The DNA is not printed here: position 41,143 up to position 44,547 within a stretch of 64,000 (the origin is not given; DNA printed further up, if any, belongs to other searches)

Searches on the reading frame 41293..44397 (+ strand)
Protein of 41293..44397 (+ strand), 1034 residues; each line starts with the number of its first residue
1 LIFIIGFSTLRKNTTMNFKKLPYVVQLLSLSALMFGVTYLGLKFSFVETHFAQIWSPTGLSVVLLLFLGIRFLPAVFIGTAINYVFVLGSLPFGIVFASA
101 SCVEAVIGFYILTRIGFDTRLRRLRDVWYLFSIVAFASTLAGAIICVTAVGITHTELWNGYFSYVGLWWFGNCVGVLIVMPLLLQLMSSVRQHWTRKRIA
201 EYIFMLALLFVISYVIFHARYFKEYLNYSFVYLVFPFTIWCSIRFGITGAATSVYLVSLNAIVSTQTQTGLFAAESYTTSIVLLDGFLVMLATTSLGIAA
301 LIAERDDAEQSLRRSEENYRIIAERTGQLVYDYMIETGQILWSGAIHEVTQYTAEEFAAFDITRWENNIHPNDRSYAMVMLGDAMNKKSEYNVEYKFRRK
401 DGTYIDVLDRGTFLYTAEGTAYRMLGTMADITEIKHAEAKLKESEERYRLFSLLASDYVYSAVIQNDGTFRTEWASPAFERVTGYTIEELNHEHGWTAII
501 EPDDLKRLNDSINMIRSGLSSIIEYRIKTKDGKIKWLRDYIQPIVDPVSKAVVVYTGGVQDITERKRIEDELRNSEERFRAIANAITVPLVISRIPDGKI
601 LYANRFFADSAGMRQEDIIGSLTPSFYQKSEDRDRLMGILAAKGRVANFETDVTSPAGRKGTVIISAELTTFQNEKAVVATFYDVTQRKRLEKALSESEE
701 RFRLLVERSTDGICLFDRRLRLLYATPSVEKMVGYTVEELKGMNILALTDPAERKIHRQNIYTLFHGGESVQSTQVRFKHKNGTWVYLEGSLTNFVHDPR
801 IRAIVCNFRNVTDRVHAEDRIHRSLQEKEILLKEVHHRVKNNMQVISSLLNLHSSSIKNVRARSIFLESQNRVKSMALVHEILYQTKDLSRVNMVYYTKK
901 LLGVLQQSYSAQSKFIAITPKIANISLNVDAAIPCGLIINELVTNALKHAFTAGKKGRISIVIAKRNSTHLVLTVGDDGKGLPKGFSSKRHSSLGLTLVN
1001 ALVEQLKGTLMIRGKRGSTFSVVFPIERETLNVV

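Call 42: search_protein_families(library=pfam, proteins=[window:41293-44397:+], max_evalue=0.00001)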
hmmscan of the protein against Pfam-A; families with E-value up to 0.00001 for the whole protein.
window:41293-44397:+ (1034 aa): 9 families
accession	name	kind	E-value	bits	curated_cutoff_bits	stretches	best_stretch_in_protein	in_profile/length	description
PF08447.18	PAS_3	-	3.7e-50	168.6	25.6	3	340-428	2-89/89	PAS fold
PF13426.13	PAS_9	-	1.2e-30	106.3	27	2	463-564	5-103/103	PAS domain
PF00989.32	PAS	-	4.2e-27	94.8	22.6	1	700-810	1-112/113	PAS fold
PF05231.19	MASE1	-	4.1e-25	88.9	29.8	1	28-305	5-298/299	MASE1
PF07568.18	HisKA_2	-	1.9e-24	86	22.3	1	834-909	1-76/76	Histidine kinase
PF13188.13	PAS_8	-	1.3e-15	57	21.8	0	700-751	1-52/65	PAS domain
PF08448.16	PAS_4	-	1.9e-15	57.5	23.1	0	707-815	2-109/110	PAS fold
PF02518.31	HATPase_c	-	5.8e-14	52.9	26.4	1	937-1027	8-110/111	Histidine kinase-, DNA gyrase B-, and HSP90-like ATPase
PF13581.12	HATPase_c_2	-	1.6e-06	28.6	27.4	1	927-1007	24-113/127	Histidine kinase-like ATPase domain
